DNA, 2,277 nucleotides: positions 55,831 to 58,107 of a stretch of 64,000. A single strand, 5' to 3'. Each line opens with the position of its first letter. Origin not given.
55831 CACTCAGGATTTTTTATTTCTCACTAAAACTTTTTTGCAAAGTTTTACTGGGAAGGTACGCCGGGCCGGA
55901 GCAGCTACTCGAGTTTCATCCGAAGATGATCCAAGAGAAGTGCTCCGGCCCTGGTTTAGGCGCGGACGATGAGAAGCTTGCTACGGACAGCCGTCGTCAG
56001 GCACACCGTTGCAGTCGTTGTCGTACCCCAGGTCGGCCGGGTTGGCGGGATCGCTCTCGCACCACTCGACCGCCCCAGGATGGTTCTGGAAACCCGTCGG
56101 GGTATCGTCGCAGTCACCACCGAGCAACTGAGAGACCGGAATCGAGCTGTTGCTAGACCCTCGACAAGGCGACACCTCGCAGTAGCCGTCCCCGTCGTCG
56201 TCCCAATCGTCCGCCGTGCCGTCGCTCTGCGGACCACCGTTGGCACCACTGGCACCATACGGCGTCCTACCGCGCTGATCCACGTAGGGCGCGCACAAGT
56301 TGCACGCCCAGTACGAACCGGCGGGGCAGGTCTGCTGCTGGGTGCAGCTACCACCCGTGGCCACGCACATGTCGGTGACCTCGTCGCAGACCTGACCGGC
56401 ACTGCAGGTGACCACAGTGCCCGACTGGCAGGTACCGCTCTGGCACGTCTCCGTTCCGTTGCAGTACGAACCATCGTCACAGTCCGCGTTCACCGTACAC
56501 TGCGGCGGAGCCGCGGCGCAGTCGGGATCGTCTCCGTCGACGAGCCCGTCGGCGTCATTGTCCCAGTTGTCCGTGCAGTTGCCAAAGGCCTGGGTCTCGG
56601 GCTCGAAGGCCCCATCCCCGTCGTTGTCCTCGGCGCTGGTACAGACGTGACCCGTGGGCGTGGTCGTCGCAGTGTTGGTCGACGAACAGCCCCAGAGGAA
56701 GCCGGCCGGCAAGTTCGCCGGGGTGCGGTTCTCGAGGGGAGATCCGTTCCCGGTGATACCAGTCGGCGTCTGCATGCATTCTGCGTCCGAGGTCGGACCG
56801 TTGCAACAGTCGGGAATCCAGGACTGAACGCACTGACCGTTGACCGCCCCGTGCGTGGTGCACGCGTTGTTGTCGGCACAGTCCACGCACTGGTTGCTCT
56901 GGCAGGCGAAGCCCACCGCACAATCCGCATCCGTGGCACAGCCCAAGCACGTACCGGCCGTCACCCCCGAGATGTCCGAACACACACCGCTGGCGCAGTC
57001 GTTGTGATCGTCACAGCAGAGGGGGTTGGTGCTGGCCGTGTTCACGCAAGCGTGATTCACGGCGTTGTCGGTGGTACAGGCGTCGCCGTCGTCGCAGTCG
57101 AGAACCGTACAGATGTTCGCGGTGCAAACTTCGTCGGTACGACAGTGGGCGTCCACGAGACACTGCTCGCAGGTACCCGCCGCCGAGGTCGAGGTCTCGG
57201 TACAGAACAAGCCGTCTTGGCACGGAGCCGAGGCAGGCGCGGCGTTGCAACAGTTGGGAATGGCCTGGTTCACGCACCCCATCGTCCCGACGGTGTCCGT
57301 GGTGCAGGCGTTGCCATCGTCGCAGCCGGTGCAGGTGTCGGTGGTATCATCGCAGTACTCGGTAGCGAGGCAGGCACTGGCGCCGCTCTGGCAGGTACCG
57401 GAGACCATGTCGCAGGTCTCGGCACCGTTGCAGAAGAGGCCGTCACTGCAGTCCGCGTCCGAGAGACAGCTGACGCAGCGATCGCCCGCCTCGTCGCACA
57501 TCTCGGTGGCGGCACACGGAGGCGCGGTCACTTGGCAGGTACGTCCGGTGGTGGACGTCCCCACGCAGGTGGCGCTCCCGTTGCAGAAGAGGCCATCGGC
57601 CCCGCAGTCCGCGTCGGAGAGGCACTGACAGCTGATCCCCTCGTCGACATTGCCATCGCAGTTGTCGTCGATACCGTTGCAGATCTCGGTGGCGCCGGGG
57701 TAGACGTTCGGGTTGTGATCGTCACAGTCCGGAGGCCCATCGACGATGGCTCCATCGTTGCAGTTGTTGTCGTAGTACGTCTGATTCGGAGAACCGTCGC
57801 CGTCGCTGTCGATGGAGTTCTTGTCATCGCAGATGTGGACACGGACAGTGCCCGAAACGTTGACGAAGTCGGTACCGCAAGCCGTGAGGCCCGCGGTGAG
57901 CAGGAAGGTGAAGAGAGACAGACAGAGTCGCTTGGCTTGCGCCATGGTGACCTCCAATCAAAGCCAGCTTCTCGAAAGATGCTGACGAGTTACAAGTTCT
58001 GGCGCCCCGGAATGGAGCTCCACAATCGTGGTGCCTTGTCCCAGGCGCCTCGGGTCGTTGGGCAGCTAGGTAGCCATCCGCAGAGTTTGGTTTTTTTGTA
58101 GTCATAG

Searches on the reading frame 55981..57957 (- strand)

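Call 45: search_protein_families(library=pfam, proteins=[window:55981-57957:-], max_evalue=0.01)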
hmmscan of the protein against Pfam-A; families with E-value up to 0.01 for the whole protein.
window:55981-57957:- (658 aa): 1 family
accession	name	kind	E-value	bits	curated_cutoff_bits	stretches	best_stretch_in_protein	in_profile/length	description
PF11617.13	Cu-binding_MopE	-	1.4e-12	48.1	27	1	77-106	1-30/30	Putative metal-binding motif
